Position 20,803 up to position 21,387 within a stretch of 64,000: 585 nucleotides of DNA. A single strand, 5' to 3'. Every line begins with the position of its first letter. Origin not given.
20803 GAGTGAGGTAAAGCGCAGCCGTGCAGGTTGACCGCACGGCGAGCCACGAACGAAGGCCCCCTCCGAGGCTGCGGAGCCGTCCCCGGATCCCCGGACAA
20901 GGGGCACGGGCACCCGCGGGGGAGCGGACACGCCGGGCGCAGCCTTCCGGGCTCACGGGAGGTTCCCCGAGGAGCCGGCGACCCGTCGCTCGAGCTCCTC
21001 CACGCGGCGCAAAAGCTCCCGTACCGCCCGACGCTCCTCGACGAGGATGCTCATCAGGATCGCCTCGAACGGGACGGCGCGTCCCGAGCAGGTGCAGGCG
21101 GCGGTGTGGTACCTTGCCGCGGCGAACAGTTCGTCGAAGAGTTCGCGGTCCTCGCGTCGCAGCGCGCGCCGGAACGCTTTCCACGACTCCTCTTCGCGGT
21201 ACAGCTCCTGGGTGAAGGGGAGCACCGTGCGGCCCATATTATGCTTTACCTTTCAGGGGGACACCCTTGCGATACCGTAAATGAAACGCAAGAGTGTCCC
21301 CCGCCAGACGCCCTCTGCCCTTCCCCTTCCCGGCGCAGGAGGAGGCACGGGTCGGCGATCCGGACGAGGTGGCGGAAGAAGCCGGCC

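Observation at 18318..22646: lexA sits at the head of a four-gene minus-strand block ending in a family-B DNA polymerase: possible variant SOS mutagenesis cassette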

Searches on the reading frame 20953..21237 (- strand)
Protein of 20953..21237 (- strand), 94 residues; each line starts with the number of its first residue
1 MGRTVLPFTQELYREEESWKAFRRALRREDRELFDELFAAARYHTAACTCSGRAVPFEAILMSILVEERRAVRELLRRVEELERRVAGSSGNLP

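Call 3: search_protein_families(library=pfam, proteins=[window:20953-21237:-], max_evalue=1)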
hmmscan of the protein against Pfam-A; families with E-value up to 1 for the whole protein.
window:20953-21237:- (94 aa): 2 families
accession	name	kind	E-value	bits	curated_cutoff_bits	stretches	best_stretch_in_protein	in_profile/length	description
PF07637.16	PSD5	-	0.0096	16.7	34.2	1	20-63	12-54/62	Protein of unknown function (DUF1595)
PF00039.24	fn1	-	0.18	12.4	27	0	44-53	24-33/40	Fibronectin type I domain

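Call 4: search_protein_families(library=ncbifam, proteins=[window:20953-21237:-], max_evalue=1)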
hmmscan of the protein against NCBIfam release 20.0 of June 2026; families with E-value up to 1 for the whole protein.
window:20953-21237:- (94 aa): 0 families

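Call 16: find_homologous_proteins(query=window:20953-21237:-)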
Query window:20953-21237:- (94 aa): 264 proteins with E <= 0.001 among 306 candidates; the best 120 are listed.
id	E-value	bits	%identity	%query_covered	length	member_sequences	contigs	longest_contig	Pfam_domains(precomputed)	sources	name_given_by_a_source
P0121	4.5e-53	195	100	100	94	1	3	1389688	PF26485.1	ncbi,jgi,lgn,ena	-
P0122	2.2e-45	170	99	90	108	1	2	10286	PF26485.1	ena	-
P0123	2.3e-45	170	99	90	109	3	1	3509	PF26485.1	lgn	-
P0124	3.1e-45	170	89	100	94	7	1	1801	PF26485.1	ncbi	-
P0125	3.1e-45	170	99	90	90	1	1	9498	PF26485.1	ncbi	-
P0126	4.0e-45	169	95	94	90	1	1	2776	PF26485.1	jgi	-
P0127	5.3e-45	169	82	100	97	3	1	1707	PF26485.1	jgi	jgi:hypothetical protein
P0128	5.4e-45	169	87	100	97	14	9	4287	PF26485.1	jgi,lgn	jgi:hypothetical protein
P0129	5.9e-45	169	95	91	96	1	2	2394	PF26485.1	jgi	jgi:hypothetical protein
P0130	7.6e-45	168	98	90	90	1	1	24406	PF26485.1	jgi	jgi:hypothetical protein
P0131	9.7e-45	168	96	90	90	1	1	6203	PF26485.1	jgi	jgi:hypothetical protein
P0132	1.1e-44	168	96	90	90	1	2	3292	PF26485.1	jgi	jgi:hypothetical protein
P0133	1.2e-44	168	91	94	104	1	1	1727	PF26485.1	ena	-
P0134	1.6e-44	167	84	100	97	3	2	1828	PF26485.1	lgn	-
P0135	2.5e-44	167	98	90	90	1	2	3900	PF26485.1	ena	-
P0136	3.2e-44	166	90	94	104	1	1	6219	PF26485.1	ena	-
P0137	3.6e-44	166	93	91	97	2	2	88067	PF26485.1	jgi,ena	-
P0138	4.1e-44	166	96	80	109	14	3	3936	PF26485.1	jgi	jgi:hypothetical protein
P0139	4.3e-44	166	94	91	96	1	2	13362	PF26485.1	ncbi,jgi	ncbi:MAG TPA: hypothetical protein VH866_08300 [Candidatus Deferrimicrobiaceae bacterium]|jgi:hypoth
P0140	4.5e-44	166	85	100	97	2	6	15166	PF26485.1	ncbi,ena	-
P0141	4.9e-44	166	96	80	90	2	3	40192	PF26485.1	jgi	jgi:hypothetical protein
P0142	5.2e-44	166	96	80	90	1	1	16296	PF26485.1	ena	-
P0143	5.3e-44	166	93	91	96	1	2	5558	PF26485.1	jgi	-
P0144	6.0e-44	166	85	100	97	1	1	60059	PF26485.1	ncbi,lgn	-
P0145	7.2e-44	165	83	100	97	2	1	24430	PF26485.1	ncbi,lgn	-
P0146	8.3e-44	165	85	99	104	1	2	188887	PF26485.1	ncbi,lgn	-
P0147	8.5e-44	165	83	100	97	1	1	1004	PF26485.1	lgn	-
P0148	1.1e-43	165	84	100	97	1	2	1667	PF26485.1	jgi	-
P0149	1.2e-43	165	91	93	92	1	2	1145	PF26485.1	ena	-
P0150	1.3e-43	164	93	91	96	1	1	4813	PF26485.1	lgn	-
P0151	1.3e-43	164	95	90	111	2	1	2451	PF26485.1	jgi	-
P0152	1.7e-43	164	92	93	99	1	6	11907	PF26485.1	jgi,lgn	jgi:hypothetical protein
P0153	1.8e-43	164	84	100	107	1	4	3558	PF26485.1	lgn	-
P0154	1.9e-43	164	92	91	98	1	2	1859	PF26485.1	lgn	-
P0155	2.0e-43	164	85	98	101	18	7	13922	PF26485.1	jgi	jgi:hypothetical protein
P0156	2.1e-43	164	95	90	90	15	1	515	PF26485.1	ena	-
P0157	2.1e-43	164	91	93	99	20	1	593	PF26485.1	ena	-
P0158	2.2e-43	164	84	100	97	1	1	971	PF26485.1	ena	-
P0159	2.5e-43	164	93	72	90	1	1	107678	PF26485.1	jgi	jgi:hypothetical protein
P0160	3.1e-43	163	85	100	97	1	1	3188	PF26485.1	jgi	jgi:hypothetical protein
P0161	3.3e-43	163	91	91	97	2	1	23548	PF26485.1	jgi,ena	jgi:hypothetical protein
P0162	3.4e-43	163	94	68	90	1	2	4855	PF26485.1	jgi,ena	-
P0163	3.6e-43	163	94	68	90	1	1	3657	PF26485.1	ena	-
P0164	3.8e-43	163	81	100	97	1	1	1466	PF26485.1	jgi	-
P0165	4.0e-43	163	90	93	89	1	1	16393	PF26485.1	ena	-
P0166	4.5e-43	163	91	93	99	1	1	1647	PF26485.1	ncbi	-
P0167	5.0e-43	163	92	84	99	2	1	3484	PF26485.1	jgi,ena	jgi:hypothetical protein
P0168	5.4e-43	162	89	93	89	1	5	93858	PF26485.1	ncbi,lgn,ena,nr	ncbi:MAG: hypothetical protein M0Z38_09095 [Deltaproteobacteria bacterium]|nr:hypothetical protein [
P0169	6.4e-43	162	82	100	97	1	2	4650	PF26485.1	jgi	jgi:parvulin-like peptidyl-prolyl isomerase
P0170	8.2e-43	162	88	91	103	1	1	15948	PF26485.1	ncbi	-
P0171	1.0e-42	162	91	93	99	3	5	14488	PF26485.1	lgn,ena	-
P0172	1.2e-42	161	93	80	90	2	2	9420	PF26485.1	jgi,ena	jgi:hypothetical protein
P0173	1.2e-42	161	87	97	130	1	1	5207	PF26485.1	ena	-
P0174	1.3e-42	161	88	94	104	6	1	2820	PF26485.1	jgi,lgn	jgi:hypothetical protein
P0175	1.5e-42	161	94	90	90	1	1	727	PF26485.1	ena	-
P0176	1.7e-42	161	93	80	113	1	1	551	PF26485.1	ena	-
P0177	2.1e-42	161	82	100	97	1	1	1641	PF26485.1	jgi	jgi:hypothetical protein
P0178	2.2e-42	161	82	100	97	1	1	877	PF26485.1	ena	-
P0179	2.2e-42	161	90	91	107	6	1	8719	PF26485.1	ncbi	-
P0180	2.4e-42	160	81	100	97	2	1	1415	PF26485.1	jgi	-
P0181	2.4e-42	160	93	80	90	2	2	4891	PF26485.1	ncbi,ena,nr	ncbi:MAG: hypothetical protein HKM29_04835 [Deltaproteobacteria bacterium]|nr:hypothetical protein [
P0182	2.5e-42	160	81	100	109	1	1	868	PF26485.1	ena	-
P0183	2.7e-42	160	87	96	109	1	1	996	PF26485.1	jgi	jgi:hypothetical protein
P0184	2.9e-42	160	89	89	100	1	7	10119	PF26485.1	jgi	jgi:hypothetical protein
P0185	3.1e-42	160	80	100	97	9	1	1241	PF26485.1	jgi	jgi:hypothetical protein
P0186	3.2e-42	160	86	77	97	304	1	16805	PF26485.1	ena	-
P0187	3.7e-42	160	90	89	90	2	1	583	PF26485.1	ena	-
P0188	5.2e-42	159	80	100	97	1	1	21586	PF26485.1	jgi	jgi:hypothetical protein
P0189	5.9e-42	159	89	80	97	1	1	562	PF26485.1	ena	-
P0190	6.4e-42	159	81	100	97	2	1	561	PF26485.1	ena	-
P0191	6.5e-42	159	82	98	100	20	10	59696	PF26485.1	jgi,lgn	jgi:hypothetical protein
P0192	7.0e-42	159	94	68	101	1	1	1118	PF26485.1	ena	-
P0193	7.7e-42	159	87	91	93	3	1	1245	PF26485.1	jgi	-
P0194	8.6e-42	159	78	100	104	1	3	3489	PF26485.1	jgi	jgi:hypothetical protein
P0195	9.0e-42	159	88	91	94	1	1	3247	PF26485.1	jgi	jgi:hypothetical protein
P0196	9.4e-42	159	87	91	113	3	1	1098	PF26485.1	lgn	-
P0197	1.2e-41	158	80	100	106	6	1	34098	PF26485.1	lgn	-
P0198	1.4e-41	158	88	79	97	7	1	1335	PF26485.1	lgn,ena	-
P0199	1.6e-41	158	83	100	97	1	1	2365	PF26485.1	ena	-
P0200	1.9e-41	158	88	91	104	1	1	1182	PF26485.1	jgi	jgi:hypothetical protein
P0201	2.0e-41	157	84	98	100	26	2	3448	PF26485.1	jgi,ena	-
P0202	2.1e-41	157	89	76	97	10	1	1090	PF26485.1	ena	-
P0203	2.1e-41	157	80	100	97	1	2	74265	PF26485.1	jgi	-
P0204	2.6e-41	157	87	91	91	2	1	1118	PF26485.1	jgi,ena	-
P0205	2.7e-41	157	86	79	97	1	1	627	PF26485.1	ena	-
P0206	3.4e-41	157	81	100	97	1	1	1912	PF26485.1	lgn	-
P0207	5.7e-41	156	90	91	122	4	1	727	PF26485.1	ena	-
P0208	5.7e-41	156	90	91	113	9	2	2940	PF26485.1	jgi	jgi:hypothetical protein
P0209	8.2e-41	156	90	93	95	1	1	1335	PF26485.1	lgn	-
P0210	8.6e-41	155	89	70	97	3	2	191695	PF26485.1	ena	-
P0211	1.0e-40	155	85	91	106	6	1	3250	PF26485.1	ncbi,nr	ncbi:MAG: hypothetical protein HW377_2110 [Actinobacteria bacterium]|nr:hypothetical protein [Actino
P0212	1.3e-40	155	82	100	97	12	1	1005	PF26485.1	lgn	-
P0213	1.5e-40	155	79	100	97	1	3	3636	PF26485.1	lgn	-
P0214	1.5e-40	155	79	100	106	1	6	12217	PF26485.1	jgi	jgi:hypothetical protein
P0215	1.5e-40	155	97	80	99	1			PF26485.1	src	-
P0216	1.6e-40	155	85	91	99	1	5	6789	PF26485.1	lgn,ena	-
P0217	1.8e-40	154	88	91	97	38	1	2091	PF26485.1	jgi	jgi:hypothetical protein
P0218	2.0e-40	154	83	93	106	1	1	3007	PF26485.1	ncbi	-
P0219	2.0e-40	154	86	76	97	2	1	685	PF26485.1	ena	-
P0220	2.0e-40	154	78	100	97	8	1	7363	PF26485.1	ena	-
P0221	2.5e-40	154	82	95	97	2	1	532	PF26485.1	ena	-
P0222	3.3e-40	154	79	100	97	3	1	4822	PF26485.1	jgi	jgi:hypothetical protein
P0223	3.6e-40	153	78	100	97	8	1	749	PF26485.1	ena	-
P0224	3.7e-40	153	88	91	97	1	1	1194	PF26485.1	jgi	-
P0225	4.1e-40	153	80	100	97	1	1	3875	PF26485.1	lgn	-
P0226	4.4e-40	153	87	80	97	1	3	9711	PF26485.1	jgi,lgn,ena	-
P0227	5.0e-40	153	85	91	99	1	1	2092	PF26485.1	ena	-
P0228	5.0e-40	153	87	80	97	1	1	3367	PF26485.1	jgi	jgi:hypothetical protein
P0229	5.5e-40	153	87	80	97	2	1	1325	PF26485.1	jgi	-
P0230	6.0e-40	153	89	85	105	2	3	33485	PF26485.1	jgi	jgi:hypothetical protein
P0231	6.0e-40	153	80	100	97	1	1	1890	PF26485.1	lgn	-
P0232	7.3e-40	152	88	91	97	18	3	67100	PF26485.1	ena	-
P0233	8.9e-40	152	82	100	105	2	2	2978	PF26485.1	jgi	jgi:hypothetical protein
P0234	8.9e-40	152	88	91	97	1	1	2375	PF26485.1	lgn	-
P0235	1.0e-39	152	84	93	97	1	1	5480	PF26485.1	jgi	jgi:hypothetical protein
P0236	1.1e-39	152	81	100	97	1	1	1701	PF26485.1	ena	-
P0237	1.6e-39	151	83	93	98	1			PF26485.1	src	-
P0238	1.6e-39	151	80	100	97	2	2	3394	PF26485.1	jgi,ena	-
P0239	1.8e-39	151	85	90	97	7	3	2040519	PF26485.1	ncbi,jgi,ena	jgi:hypothetical protein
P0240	2.0e-39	151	86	76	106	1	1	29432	PF26485.1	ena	-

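Call 17: find_encoding_contigs(protein=window:20953-21237:-, flank=6000, max_places=3)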
Protein window:20953-21237:- (94 aa): 5 contigs read that carry it; 3 places shown.
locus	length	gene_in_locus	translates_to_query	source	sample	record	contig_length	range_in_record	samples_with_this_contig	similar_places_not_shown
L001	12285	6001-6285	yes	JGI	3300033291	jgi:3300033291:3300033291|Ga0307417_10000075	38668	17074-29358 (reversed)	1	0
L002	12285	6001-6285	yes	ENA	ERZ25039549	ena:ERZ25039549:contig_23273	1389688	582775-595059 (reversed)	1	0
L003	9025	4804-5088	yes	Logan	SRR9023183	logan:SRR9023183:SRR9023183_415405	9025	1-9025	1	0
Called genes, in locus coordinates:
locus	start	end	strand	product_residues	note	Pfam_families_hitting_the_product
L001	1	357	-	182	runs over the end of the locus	PF09699:Paired_CXXCH_1 (faint)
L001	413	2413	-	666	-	PF13520:AA_permease_2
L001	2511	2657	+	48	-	-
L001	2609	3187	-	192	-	PF13302:Acetyltransf_3, PF13420:Acetyltransf_4 (weak), PF00583:Acetyltransf_1, PF13673:Acetyltransf_10 (weak), PF13508:Acetyltransf_7, PF08445:FR47 (faint)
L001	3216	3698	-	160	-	-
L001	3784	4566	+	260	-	PF00378:ECH_1, PF16113:ECH_2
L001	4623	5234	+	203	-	PF01726:LexA_DNA_bind, PF00717:Peptidase_S24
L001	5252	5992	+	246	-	-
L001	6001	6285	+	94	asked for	PF26485:DUF8156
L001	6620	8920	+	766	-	PF00136:DNA_pol_B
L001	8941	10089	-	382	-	PF13439:Glyco_transf_4, PF13579:Glyco_trans_4_4, PF00534:Glycos_transf_1, PF13692:Glyco_trans_1_4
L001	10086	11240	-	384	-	PF13439:Glyco_transf_4, PF13579:Glyco_trans_4_4 (weak), PF00534:Glycos_transf_1, PF13692:Glyco_trans_1_4, PF13524:Glyco_trans_1_2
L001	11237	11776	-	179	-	PF00132:Hexapep, PF14602:Hexapep_2 (weak)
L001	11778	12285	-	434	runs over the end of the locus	PF00155:Aminotran_1_2, PF01041:DegT_DnrJ_EryC1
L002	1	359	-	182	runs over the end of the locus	PF09699:Paired_CXXCH_1 (faint)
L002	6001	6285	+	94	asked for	PF26485:DUF8156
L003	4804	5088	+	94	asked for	PF26485:DUF8156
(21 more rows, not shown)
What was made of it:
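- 20953..21237 (-): PPB2 (Partner of PolB2; arCOG07300; Pfam PF26485, DUF8156). It has three helices and a flexible N-terminal MGRT arm. PF26485 is precomputed on every listed homologue and on this exact protein (calls 16, 17).
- Tried and rejected: The local Pfam scan of the 94-aa protein missed PF26485 (call 3), although the precomputed annotation and the gene-context tool report it (calls 16, 17).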

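Call 18: find_encoding_contigs(protein=P0239, flank=6000, max_places=3)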
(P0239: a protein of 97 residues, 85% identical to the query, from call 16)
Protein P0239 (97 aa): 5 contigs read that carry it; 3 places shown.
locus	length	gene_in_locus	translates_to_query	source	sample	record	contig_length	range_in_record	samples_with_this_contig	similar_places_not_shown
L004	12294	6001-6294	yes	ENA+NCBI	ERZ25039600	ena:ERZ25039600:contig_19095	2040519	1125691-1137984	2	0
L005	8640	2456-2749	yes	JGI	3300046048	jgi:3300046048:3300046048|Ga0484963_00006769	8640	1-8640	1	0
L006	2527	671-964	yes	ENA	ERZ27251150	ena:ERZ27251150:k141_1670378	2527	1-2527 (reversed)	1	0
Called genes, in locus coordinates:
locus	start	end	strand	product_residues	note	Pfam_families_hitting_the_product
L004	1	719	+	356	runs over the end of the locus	PF20706:GT4-conflict, PF00534:Glycos_transf_1, PF13692:Glyco_trans_1_4, PF13524:Glyco_trans_1_2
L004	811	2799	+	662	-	PF00884:Sulfatase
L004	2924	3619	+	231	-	PF08241:Methyltransf_11 (weak)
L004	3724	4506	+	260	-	PF00378:ECH_1, PF16113:ECH_2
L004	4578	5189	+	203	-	PF01726:LexA_DNA_bind, PF00717:Peptidase_S24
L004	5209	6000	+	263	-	-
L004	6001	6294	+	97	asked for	PF26485:DUF8156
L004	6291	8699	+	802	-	PF00136:DNA_pol_B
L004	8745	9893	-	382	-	PF13439:Glyco_transf_4, PF13579:Glyco_trans_4_4, PF20706:GT4-conflict (weak), PF00534:Glycos_transf_1, PF13692:Glyco_trans_1_4, PF13524:Glyco_trans_1_2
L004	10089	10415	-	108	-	-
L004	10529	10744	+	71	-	-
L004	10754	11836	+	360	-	PF04055:Radical_SAM, PF13353:Fer4_12 (weak), PF13186:SPASM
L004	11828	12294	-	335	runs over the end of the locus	PF13524:Glyco_trans_1_2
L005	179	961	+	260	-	PF00378:ECH_1, PF16113:ECH_2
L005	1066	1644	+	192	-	PF01726:LexA_DNA_bind (weak), PF00717:Peptidase_S24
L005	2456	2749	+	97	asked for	PF26485:DUF8156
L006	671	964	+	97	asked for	PF26485:DUF8156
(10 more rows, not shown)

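Call 59: predict_structure(alignment_id=A3)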
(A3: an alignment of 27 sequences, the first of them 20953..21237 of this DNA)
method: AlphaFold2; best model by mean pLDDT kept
length: 94 residues; sequences in the alignment: 27
mean_pLDDT: 82.9   pTM: 0.59
mean pLDDT of the five models: 82.9, 81.9, 81.6, 80.8, 71.3
residues with pLDDT >= 90: 27; 70-90: 53; 50-70: 10; < 50: 4
segments of 3 or more residues with pLDDT < 50: 1-4
pLDDT, mean of each block of 10 residues (from residue 1): 56 80 88 89 86 85 91 95 87 55
secondary structure, 60 per line:
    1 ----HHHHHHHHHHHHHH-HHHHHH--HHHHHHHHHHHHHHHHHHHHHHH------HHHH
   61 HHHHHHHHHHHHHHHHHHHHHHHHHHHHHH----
elements in order: H5-18 H20-25 H28-50 H57-90
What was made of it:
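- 20953..21237 (-): AF2 model pLDDT 82.9, helices 5-25, 28-50 and 57-90, residues 1-4 disordered (call 59).
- On PolB2 mutasome operon (iRadA-PPB2-PolB2): Three helices and a disordered residue 1-4 (call 59).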
